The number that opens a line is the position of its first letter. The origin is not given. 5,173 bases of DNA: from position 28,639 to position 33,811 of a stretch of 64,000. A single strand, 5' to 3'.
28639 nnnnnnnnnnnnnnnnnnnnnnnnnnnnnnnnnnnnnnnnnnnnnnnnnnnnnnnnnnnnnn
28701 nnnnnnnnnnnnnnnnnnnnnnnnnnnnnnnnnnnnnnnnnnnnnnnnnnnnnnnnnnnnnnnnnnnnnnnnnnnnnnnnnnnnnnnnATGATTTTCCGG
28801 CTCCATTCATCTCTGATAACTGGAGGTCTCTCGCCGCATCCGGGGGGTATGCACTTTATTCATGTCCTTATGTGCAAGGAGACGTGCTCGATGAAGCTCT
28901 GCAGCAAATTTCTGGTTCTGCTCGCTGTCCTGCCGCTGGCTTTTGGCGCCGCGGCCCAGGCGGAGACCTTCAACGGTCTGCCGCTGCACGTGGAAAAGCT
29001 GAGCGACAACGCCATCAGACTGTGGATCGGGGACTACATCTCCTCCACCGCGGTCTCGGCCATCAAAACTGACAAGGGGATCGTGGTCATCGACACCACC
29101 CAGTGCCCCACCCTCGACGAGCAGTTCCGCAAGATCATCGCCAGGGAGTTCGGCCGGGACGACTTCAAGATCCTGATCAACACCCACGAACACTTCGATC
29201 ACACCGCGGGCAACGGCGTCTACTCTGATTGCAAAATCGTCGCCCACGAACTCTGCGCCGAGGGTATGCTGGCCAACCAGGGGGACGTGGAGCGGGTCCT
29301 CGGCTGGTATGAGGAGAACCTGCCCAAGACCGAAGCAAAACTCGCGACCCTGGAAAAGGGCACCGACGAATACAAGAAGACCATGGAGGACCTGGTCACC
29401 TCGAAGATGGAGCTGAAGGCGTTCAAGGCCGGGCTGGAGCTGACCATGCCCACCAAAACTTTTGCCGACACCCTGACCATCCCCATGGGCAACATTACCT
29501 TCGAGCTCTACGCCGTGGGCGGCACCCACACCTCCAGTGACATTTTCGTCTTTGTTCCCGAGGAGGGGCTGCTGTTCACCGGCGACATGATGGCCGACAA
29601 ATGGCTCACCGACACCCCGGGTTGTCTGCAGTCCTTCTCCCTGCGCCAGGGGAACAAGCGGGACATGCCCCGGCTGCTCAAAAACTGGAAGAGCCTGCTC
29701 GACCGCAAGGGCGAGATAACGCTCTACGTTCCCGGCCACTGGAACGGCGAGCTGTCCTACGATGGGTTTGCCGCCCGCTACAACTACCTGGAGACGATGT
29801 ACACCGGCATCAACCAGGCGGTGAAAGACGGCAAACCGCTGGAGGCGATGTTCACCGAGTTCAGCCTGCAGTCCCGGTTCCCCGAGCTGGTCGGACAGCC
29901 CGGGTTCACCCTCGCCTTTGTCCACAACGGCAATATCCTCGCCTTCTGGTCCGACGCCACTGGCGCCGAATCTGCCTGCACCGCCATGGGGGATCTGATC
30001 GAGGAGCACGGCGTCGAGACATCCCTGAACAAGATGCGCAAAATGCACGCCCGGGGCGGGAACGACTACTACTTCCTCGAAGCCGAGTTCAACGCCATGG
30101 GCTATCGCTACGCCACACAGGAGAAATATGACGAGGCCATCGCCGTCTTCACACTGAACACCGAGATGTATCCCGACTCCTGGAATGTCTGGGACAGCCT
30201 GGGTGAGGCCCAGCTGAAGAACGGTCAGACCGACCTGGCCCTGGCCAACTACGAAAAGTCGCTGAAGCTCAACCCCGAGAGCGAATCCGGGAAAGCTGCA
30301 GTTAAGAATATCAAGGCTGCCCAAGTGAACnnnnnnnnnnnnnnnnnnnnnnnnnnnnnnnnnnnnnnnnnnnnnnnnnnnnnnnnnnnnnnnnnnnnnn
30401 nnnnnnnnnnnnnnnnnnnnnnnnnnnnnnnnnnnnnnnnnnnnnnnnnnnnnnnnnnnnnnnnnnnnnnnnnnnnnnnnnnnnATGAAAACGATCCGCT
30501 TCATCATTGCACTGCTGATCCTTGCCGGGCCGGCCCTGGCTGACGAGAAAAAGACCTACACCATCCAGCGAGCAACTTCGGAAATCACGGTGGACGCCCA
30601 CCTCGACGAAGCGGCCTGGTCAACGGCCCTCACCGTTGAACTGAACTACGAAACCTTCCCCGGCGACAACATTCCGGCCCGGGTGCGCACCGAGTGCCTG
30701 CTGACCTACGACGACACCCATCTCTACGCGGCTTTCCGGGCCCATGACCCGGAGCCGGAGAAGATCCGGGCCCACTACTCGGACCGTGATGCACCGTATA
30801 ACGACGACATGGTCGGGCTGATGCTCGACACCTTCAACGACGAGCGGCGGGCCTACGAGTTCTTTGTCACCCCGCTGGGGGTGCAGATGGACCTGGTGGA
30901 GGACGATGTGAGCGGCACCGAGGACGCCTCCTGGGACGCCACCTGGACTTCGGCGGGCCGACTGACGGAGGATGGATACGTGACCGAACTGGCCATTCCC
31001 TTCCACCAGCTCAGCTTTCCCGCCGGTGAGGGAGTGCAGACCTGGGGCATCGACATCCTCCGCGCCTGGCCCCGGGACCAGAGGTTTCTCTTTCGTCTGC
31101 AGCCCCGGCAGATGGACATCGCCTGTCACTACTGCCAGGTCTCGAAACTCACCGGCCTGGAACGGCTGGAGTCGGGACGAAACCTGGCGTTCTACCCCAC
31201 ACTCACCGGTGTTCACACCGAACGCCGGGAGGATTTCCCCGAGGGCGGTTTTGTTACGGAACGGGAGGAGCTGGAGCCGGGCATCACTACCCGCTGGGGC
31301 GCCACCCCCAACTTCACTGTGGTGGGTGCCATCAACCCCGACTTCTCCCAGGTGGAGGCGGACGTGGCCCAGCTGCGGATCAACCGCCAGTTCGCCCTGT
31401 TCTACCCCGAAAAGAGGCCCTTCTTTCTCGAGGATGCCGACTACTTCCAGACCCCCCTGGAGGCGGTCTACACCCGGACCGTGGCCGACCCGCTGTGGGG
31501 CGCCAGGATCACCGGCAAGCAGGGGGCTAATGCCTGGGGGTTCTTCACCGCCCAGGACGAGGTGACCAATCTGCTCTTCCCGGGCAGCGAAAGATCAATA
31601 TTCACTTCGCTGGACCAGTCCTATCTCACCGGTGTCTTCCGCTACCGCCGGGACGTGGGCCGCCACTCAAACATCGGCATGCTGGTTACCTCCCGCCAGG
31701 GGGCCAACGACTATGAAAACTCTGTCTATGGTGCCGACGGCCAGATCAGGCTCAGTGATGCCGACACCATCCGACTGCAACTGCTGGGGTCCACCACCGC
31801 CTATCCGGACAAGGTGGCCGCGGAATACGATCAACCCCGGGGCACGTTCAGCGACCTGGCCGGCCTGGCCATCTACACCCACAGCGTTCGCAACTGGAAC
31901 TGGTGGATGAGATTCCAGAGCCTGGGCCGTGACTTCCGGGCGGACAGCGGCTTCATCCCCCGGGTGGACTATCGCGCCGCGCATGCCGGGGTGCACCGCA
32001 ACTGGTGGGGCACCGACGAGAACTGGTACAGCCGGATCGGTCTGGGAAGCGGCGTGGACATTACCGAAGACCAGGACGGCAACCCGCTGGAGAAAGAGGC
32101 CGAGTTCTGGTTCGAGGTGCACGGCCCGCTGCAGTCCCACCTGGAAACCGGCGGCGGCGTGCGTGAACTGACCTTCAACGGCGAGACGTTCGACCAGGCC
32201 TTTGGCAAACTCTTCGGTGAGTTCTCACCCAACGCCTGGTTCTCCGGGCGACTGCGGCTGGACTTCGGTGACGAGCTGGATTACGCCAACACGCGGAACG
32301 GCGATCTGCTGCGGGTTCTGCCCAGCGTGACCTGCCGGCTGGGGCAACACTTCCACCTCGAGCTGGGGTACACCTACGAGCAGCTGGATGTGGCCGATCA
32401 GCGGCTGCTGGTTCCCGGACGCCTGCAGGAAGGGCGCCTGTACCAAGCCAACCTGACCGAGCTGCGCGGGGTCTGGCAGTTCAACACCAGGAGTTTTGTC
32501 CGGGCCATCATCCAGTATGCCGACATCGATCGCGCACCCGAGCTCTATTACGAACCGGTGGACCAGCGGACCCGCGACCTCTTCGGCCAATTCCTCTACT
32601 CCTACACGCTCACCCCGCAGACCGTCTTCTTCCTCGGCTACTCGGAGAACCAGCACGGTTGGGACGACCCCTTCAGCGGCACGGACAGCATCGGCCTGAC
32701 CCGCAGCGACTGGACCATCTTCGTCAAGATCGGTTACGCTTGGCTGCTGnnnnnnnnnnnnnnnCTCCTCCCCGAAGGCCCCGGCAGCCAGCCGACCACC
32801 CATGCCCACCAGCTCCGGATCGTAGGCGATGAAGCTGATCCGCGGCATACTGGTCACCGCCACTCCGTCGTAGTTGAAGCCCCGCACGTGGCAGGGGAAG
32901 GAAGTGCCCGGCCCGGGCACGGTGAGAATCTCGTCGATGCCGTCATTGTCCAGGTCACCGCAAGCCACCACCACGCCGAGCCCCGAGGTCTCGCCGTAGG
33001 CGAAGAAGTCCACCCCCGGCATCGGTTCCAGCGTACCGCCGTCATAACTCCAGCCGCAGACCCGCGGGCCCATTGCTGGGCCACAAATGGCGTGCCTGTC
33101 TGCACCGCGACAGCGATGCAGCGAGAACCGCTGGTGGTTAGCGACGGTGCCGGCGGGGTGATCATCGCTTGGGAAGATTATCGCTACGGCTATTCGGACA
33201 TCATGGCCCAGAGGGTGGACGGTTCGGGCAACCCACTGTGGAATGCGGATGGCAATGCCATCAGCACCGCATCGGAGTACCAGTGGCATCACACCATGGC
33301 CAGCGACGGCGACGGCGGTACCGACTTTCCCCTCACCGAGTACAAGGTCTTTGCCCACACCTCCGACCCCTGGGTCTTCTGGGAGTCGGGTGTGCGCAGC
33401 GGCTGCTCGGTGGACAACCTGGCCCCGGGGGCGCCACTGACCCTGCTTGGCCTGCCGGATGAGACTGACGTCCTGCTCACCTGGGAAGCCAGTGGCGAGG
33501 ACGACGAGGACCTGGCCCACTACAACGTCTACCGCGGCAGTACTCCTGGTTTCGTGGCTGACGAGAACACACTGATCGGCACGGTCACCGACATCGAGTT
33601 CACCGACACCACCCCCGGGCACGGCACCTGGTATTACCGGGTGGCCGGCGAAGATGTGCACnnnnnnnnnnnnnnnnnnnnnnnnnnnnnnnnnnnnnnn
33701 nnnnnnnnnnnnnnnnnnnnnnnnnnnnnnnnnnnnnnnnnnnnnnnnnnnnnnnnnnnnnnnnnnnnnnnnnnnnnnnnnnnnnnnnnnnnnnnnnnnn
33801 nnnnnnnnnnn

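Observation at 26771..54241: One ~335-aa C-terminal propeller-like module (five DxDxDG loops) grafted onto four unrelated secreted proteins, plus a fragment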

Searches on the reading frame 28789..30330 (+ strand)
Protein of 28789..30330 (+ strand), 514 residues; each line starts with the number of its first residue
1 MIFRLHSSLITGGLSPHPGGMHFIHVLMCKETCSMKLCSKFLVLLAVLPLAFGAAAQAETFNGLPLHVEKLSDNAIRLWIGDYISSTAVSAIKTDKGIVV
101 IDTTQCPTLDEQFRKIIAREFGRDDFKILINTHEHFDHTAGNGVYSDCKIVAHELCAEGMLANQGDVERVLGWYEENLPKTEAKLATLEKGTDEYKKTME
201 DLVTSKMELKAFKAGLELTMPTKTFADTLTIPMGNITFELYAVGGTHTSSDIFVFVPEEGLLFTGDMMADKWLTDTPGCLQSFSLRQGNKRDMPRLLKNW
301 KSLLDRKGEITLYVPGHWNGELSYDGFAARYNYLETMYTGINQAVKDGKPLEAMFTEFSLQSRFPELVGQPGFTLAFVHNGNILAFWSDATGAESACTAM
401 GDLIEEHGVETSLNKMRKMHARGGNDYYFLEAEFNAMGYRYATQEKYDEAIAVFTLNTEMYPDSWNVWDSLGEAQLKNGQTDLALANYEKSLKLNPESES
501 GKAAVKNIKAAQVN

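Call 14: search_protein_families(library=pfam, proteins=[window:28789-30330:+], max_evalue=0.001)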
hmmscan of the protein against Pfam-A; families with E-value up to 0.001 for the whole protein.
window:28789-30330:+ (514 aa): 8 families
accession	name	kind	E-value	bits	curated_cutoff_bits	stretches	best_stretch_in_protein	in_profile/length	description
PF00753.33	Lactamase_B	-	6.2e-15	56.1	22.7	1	88-269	7-152/196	Metallo-beta-lactamase superfamily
PF07719.23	TPR_2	-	3.1e-08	33.5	27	1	466-497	2-33/34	Tetratricopeptide repeat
PF00515.34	TPR_1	-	1.5e-07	31.4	27.8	1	471-497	7-33/34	Tetratricopeptide repeat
PF13181.12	TPR_8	-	1.2e-05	25.6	25.7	0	467-497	3-33/34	Tetratricopeptide repeat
PF13428.12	TPR_14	-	6.9e-05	23.6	23.5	0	466-499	2-35/44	Tetratricopeptide repeat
PF13176.12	TPR_7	-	0.0002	21.7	27.9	0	468-497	2-33/36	Tetratricopeptide repeat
PF13414.12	TPR_11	-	0.00028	20.9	26.8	0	472-498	1-27/42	TPR repeat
PF13432.12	TPR_16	-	0.00044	21.1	32.7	0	436-498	2-64/65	Tetratricopeptide repeat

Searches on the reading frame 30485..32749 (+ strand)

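Call 14: search_protein_families(library=pfam, proteins=[window:30485-32749:+], max_evalue=0.001)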
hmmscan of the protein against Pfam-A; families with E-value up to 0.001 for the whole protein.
window:30485-32749:+ (755 aa): 2 families
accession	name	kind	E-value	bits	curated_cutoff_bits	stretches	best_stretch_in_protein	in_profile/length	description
PF19313.5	DUF5916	-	4.7e-08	32.7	22.6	1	234-323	5-85/572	Domain of unknown function (DUF5916)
PF06452.16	CBM9_1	-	3.5e-07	30.7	23.4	1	36-180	1-137/185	Carbohydrate family 9 binding domain-like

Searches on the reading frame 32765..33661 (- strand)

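Call 10: search_protein_families(library=pfam, proteins=[window:32765-33661:-], max_evalue=0.01)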
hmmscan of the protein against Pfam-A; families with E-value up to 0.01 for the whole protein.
window:32765-33661:- (299 aa): 1 family
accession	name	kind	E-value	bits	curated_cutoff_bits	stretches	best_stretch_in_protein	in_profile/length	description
PF13517.12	FG-GAP_3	-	0.0014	19.6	26.9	0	209-246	27-60/61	FG-GAP-like repeat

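Call 11: search_protein_families(library=ncbifam, proteins=[window:32765-33661:-], max_evalue=0.01)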
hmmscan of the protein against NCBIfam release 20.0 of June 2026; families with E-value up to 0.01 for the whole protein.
window:32765-33661:- (299 aa): 0 families
